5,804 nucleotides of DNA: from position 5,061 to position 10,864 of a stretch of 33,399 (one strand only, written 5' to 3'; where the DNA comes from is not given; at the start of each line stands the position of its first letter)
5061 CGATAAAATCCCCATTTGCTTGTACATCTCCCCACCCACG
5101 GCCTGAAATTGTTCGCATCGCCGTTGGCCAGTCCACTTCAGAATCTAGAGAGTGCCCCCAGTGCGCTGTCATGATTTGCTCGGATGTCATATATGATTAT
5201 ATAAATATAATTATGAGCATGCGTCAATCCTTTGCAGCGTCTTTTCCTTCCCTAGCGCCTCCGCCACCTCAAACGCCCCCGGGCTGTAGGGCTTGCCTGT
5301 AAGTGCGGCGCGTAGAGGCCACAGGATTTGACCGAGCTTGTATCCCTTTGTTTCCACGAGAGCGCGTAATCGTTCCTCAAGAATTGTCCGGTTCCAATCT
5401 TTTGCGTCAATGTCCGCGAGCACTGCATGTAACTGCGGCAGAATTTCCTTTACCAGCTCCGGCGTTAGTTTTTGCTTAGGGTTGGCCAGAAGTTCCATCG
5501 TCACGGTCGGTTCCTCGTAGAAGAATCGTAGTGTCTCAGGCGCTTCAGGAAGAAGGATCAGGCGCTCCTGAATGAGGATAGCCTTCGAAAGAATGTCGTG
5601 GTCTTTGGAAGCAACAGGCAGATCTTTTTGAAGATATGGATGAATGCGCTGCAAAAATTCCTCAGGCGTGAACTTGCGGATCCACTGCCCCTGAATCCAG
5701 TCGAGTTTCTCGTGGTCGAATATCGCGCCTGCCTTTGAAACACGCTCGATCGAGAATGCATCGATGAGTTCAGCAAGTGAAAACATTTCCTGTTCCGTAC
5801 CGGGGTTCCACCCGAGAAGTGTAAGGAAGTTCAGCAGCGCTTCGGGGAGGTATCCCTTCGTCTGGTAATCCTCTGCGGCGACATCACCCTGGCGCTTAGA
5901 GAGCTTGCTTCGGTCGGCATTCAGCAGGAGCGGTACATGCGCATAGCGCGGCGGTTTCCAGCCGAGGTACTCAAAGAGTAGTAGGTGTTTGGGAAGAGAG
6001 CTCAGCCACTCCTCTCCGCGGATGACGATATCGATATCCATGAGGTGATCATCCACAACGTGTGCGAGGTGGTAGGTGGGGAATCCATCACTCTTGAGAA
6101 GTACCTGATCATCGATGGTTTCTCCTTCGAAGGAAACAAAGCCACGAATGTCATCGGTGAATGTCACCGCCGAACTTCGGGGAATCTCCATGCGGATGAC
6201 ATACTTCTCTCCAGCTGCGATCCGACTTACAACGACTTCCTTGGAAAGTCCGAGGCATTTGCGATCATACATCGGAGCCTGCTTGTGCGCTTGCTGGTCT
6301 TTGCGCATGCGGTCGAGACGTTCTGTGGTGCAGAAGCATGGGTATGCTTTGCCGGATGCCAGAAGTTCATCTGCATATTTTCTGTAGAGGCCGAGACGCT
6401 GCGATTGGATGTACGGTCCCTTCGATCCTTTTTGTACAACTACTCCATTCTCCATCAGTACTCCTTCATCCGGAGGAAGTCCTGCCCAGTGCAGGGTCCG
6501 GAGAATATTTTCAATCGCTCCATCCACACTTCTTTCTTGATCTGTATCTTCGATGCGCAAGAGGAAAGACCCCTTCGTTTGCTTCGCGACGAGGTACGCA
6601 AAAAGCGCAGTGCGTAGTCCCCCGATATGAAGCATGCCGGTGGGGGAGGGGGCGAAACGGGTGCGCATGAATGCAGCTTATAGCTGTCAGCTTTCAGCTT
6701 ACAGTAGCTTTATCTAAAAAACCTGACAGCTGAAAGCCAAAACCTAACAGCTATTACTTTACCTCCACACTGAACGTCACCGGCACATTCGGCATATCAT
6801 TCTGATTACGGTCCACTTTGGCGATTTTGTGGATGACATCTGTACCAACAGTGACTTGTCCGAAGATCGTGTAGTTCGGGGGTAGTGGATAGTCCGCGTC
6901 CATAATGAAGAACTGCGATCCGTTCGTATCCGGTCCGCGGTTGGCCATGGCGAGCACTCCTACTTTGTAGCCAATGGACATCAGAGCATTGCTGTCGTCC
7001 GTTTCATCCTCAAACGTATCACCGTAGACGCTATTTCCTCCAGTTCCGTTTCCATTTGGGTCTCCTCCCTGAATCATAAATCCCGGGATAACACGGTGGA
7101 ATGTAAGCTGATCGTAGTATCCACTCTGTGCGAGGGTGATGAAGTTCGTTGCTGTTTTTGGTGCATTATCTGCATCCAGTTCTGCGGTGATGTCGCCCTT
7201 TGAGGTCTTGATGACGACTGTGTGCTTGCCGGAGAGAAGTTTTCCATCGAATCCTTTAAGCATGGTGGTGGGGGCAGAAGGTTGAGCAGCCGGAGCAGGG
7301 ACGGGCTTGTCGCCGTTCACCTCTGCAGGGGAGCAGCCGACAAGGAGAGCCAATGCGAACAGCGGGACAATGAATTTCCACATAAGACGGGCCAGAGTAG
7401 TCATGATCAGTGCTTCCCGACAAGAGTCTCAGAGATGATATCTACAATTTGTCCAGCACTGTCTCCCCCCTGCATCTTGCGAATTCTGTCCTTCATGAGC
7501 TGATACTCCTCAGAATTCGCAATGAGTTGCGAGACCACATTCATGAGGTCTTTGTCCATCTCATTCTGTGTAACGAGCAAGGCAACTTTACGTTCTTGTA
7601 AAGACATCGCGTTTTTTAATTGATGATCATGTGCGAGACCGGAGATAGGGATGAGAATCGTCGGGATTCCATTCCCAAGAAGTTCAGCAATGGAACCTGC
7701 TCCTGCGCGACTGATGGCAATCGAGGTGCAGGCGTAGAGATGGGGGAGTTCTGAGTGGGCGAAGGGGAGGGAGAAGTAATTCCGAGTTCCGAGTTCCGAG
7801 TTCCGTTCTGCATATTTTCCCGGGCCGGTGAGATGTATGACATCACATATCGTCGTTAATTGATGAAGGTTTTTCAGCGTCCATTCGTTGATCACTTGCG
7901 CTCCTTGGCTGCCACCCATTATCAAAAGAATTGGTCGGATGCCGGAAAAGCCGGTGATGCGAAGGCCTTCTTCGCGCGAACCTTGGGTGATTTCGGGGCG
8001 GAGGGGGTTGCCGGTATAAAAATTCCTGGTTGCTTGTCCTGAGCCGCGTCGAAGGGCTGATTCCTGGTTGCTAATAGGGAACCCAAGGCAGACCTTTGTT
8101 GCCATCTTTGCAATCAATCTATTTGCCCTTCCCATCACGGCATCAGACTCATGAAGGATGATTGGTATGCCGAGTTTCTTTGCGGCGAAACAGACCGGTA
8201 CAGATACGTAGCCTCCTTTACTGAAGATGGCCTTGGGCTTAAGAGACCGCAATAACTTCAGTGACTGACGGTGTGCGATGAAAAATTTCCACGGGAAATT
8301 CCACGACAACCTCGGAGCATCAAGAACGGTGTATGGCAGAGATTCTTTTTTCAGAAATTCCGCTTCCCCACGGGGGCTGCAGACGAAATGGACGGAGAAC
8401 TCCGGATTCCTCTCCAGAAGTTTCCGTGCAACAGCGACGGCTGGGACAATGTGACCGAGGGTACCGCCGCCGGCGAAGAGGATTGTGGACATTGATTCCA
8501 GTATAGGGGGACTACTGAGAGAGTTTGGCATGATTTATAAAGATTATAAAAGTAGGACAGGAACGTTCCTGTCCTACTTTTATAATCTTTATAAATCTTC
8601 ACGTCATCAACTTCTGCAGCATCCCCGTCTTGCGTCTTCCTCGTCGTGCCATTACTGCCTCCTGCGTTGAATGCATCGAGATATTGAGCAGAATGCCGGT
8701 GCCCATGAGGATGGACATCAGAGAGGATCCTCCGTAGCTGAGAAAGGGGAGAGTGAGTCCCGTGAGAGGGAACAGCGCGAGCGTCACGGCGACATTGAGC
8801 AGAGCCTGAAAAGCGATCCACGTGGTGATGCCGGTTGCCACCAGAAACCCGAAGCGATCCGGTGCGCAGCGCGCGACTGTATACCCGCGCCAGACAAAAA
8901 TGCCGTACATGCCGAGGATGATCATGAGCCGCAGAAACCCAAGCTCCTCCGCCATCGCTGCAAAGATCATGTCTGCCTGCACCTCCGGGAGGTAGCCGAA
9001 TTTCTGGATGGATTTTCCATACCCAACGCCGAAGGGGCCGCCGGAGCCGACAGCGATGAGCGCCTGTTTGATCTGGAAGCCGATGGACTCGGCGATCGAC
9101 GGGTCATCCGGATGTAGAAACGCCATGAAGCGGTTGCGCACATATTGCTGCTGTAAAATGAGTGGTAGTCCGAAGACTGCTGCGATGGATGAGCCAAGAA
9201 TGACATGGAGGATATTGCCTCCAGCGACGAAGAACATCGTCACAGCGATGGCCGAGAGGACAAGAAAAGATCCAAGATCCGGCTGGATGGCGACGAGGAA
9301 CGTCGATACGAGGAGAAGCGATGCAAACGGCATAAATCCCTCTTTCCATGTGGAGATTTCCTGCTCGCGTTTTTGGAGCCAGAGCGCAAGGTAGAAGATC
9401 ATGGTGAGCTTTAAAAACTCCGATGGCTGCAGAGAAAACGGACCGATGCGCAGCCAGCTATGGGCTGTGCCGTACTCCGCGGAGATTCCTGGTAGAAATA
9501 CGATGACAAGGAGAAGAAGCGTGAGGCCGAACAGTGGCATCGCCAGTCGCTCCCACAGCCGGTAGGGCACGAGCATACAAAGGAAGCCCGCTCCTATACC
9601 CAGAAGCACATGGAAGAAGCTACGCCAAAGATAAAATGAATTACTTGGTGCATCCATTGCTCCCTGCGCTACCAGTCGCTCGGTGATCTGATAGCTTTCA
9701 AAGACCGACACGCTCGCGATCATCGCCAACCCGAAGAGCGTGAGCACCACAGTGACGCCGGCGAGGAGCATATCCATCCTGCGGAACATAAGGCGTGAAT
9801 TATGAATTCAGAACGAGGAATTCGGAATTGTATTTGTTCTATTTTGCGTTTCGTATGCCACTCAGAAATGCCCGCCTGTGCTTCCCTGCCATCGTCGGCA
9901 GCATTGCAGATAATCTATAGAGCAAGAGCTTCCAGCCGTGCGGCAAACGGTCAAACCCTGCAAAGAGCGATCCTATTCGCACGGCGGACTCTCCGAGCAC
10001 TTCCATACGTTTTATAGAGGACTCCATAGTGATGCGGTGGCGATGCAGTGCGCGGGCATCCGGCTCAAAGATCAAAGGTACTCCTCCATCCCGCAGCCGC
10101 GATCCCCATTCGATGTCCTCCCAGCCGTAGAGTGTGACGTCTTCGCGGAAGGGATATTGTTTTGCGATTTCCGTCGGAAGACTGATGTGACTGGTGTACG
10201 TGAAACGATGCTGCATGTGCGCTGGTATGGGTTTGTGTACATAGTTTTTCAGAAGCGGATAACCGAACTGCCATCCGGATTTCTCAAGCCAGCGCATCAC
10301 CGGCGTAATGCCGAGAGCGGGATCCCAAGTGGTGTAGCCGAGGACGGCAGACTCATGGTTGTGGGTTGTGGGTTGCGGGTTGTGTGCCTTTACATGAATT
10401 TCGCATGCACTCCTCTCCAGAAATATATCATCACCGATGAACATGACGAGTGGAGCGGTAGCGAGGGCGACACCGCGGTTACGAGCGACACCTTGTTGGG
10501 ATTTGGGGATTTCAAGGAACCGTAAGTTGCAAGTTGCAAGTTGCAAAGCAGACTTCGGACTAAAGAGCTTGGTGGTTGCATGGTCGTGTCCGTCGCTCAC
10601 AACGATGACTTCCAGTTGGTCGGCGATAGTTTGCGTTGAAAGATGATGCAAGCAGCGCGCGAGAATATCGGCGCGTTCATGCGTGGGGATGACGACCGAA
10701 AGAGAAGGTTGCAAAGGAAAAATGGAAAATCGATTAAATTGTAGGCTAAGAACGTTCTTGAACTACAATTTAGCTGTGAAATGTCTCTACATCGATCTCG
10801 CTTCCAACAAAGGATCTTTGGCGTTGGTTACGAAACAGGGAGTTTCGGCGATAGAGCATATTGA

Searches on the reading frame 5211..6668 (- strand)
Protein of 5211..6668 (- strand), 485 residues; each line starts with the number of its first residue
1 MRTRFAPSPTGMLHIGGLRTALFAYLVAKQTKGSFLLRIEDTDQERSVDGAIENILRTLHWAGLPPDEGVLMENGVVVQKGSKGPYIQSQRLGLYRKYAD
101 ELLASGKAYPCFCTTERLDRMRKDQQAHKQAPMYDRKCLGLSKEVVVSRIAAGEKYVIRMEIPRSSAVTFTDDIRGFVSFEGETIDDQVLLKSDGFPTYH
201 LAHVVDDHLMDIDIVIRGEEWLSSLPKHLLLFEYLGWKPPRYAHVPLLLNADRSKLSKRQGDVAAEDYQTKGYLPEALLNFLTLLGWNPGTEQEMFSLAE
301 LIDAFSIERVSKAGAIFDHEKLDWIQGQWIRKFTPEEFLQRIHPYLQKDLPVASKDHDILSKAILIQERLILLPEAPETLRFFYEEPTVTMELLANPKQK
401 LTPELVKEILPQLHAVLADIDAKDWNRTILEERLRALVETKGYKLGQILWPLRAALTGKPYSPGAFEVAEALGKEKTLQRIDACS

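Call 80: search_protein_families(library=pfam, proteins=[window:5211-6668:-], max_evalue=0.00001)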
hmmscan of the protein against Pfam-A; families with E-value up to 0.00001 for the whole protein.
window:5211-6668:- (485 aa): 2 families
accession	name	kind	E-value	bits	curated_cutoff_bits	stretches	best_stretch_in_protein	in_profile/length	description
PF00749.27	tRNA-synt_1c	-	7.6e-104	347.4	23.4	1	2-324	3-314/314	tRNA synthetases class I (E and Q), catalytic domain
PF19269.4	Anticodon_2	-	7.5e-33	114.3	23.6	1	337-483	1-139/141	Anticodon binding domain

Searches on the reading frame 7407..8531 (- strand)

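Call 80: search_protein_families(library=pfam, proteins=[window:7407-8531:-], max_evalue=0.00001)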
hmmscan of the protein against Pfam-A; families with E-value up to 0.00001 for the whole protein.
window:7407-8531:- (374 aa): 2 families
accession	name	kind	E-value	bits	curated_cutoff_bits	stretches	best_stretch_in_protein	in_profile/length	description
PF03033.26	Glyco_transf_28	-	1.7e-30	106.3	26.2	1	17-147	1-137/139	Glycosyltransferase family 28 N-terminal domain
PF04101.22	Glyco_tran_28_C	-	2.9e-29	102.7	22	1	202-349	2-153/166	Glycosyltransferase family 28 C-terminal domain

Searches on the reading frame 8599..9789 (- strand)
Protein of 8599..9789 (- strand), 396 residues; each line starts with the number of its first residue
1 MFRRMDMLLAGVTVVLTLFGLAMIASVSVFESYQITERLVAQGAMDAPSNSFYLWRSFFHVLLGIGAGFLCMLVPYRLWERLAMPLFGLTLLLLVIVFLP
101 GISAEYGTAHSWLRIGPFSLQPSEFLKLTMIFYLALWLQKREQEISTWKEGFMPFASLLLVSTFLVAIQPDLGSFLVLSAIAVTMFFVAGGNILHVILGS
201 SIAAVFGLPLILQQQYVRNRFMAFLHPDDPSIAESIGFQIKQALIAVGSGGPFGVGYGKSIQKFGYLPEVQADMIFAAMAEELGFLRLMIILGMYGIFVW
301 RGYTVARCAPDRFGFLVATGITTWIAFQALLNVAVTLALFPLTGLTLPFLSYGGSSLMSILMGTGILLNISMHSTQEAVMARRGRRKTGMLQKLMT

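Call 80: search_protein_families(library=pfam, proteins=[window:8599-9789:-], max_evalue=0.00001)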
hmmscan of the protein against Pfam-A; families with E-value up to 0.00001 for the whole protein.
window:8599-9789:- (396 aa): 1 family
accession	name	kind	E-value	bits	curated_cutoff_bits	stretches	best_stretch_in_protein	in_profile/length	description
PF01098.24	FTSW_RODA_SPOVE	-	7.4e-89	298.6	26.4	1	9-375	4-355/356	Cell cycle protein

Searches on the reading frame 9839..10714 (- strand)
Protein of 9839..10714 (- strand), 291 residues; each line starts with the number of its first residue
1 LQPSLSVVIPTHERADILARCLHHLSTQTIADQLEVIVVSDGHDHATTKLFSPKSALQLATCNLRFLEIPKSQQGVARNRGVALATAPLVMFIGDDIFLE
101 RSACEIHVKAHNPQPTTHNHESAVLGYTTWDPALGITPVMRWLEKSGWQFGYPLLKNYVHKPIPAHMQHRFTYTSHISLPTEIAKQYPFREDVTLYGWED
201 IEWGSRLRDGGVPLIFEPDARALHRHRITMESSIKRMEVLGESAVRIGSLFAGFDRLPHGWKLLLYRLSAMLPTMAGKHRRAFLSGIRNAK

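Call 80: search_protein_families(library=pfam, proteins=[window:9839-10714:-], max_evalue=0.00001)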
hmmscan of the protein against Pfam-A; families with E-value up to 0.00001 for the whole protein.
window:9839-10714:- (291 aa): 1 family
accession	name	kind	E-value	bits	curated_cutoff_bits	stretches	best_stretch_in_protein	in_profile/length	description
PF00535.33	Glycos_transf_2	-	8.5e-13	49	23.3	1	6-112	1-104/168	Glycosyl transferase family 2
